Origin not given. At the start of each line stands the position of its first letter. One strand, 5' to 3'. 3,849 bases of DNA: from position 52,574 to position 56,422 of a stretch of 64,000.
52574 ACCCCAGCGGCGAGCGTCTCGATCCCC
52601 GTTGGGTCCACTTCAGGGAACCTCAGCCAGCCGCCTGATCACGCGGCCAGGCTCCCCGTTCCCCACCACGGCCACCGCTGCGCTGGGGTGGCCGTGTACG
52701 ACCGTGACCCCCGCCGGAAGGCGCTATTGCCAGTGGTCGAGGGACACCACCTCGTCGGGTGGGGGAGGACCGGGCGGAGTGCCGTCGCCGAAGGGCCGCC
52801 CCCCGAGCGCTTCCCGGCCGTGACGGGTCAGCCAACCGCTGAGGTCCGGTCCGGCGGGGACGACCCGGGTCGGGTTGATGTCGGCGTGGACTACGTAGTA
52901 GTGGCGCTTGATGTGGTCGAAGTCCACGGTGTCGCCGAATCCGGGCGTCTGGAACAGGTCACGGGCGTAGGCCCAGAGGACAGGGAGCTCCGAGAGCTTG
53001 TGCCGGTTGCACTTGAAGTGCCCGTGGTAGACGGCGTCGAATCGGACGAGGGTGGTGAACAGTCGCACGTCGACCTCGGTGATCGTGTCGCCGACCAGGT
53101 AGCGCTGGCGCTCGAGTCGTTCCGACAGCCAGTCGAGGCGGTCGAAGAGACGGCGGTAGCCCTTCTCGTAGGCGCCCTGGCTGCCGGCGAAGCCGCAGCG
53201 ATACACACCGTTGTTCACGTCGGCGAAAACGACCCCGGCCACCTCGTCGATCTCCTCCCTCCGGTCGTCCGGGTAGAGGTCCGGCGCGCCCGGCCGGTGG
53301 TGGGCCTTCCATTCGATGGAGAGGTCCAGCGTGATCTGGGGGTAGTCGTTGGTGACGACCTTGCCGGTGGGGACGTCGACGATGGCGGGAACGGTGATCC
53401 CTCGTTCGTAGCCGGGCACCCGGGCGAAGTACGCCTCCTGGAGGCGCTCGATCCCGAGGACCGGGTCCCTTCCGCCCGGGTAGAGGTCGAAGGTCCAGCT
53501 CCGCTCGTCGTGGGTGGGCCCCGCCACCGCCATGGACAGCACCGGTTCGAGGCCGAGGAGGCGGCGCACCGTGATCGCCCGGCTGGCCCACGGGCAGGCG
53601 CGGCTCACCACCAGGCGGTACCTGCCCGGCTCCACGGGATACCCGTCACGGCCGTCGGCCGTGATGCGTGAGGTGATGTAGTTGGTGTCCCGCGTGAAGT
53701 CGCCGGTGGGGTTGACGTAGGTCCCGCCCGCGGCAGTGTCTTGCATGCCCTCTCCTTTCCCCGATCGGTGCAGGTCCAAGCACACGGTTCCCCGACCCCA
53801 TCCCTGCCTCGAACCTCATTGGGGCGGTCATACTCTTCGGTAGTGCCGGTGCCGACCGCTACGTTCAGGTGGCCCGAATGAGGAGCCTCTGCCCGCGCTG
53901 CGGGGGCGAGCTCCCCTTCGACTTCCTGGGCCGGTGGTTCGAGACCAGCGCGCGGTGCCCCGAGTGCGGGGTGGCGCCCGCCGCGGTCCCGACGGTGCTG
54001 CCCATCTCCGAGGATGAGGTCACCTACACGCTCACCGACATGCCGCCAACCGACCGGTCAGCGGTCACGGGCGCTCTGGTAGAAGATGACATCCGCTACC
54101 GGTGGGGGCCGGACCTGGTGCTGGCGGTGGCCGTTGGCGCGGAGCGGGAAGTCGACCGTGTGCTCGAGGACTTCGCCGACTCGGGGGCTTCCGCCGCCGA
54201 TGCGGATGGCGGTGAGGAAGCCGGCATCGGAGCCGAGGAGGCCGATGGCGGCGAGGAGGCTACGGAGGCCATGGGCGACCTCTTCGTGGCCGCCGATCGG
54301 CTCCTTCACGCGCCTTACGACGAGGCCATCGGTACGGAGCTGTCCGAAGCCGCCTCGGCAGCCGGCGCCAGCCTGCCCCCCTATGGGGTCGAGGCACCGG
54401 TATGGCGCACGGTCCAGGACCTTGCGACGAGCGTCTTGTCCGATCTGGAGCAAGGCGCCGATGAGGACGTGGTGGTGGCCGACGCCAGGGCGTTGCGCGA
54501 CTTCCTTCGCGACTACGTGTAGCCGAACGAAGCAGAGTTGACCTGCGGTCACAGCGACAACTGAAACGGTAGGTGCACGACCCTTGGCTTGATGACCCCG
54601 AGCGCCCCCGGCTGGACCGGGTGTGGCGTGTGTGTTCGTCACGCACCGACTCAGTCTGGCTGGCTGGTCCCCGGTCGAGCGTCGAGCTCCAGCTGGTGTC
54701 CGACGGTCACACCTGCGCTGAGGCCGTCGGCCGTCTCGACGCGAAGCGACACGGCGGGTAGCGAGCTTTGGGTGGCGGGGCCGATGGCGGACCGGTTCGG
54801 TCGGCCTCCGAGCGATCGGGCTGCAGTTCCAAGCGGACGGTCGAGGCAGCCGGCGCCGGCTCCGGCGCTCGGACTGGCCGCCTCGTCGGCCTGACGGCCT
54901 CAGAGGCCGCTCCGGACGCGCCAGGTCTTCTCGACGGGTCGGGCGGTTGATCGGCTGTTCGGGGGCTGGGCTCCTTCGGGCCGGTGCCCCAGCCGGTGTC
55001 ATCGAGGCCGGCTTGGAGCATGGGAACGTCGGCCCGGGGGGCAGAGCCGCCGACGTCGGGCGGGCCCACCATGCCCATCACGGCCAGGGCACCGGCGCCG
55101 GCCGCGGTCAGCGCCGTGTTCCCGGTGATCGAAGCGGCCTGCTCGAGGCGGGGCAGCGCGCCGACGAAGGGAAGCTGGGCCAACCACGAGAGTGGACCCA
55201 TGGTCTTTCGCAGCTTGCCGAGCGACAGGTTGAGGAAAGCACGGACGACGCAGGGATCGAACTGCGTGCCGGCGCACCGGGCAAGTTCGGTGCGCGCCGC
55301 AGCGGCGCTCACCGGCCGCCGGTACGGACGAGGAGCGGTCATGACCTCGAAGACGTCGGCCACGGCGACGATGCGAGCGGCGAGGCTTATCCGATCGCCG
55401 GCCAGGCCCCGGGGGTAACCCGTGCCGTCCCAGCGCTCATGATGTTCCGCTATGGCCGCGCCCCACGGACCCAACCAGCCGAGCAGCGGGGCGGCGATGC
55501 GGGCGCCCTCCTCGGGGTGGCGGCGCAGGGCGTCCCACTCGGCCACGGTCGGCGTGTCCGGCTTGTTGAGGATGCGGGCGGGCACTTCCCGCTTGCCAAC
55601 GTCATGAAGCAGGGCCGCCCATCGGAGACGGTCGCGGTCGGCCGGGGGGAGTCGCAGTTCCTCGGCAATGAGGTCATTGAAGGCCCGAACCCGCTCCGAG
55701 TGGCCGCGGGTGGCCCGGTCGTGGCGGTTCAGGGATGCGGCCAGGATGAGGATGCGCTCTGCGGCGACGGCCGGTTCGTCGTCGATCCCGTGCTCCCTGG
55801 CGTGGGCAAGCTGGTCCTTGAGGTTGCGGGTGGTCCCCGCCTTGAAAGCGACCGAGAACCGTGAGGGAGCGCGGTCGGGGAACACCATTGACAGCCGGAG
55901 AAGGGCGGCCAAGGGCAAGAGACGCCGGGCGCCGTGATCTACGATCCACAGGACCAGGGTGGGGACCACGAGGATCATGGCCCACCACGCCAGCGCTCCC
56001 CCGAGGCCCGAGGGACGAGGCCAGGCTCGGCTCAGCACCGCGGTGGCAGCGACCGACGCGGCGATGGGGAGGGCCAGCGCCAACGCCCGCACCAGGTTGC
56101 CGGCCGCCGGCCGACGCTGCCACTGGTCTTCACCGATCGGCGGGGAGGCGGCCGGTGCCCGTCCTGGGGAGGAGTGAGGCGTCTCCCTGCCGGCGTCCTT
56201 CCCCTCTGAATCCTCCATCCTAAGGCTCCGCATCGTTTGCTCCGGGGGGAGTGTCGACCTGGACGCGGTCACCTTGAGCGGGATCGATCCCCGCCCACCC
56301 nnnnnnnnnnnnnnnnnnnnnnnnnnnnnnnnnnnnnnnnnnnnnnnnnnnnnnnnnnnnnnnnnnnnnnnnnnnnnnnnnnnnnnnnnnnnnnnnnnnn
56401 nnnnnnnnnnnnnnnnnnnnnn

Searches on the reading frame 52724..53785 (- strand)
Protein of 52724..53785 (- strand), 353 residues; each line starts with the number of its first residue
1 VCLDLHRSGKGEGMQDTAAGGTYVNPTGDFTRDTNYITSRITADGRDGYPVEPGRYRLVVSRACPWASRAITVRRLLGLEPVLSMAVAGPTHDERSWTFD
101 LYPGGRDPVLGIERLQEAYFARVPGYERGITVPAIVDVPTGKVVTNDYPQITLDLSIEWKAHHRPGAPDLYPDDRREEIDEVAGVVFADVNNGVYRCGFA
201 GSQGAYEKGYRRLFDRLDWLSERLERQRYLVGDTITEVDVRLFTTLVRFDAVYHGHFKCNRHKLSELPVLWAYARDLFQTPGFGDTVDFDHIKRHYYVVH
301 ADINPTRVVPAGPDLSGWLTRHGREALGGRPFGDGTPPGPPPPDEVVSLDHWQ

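Call 47: search_protein_families(library=pfam, proteins=[window:52724-53785:-], max_evalue=0.001)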
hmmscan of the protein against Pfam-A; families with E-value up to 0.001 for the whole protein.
window:52724-53785:- (353 aa): 4 families
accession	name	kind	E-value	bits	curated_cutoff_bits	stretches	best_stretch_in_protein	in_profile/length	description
PF13410.11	GST_C_2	-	5.3e-14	52.5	24.9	1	204-274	2-67/69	Glutathione S-transferase, C-terminal domain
PF13409.12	GST_N_2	-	0.00015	22.8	25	1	63-147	1-59/70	Glutathione S-transferase, N-terminal domain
PF17171.9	GST_C_6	-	0.00015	21.9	28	1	217-273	5-60/64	Glutathione S-transferase, C-terminal domain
PF00043.30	GST_C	-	0.0009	19.9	20.7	0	201-247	19-65/93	Glutathione S-transferase, C-terminal domain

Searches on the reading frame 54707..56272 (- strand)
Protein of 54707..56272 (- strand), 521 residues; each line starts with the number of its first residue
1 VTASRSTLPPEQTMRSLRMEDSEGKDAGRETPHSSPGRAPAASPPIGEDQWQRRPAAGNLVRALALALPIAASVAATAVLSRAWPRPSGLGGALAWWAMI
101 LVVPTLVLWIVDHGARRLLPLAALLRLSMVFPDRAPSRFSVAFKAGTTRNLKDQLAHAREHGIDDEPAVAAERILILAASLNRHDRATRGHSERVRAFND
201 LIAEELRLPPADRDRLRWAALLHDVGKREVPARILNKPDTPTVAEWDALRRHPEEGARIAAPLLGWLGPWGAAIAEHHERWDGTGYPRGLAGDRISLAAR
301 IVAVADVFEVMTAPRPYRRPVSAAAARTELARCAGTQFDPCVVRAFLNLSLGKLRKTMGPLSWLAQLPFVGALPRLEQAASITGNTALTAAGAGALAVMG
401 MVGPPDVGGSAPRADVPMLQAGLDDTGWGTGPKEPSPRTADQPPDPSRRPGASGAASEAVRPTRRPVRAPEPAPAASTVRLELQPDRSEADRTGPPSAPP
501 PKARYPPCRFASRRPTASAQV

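Call 47: search_protein_families(library=pfam, proteins=[window:54707-56272:-], max_evalue=0.001)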
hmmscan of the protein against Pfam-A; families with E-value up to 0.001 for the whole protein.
window:54707-56272:- (521 aa): 2 families
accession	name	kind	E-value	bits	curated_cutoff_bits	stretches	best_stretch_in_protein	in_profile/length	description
PF13487.12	HD_5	-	2e-33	116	27.2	1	181-341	7-169/170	HD domain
PF01966.28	HD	-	2.9e-20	73.1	22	1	190-311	3-116/116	HD domain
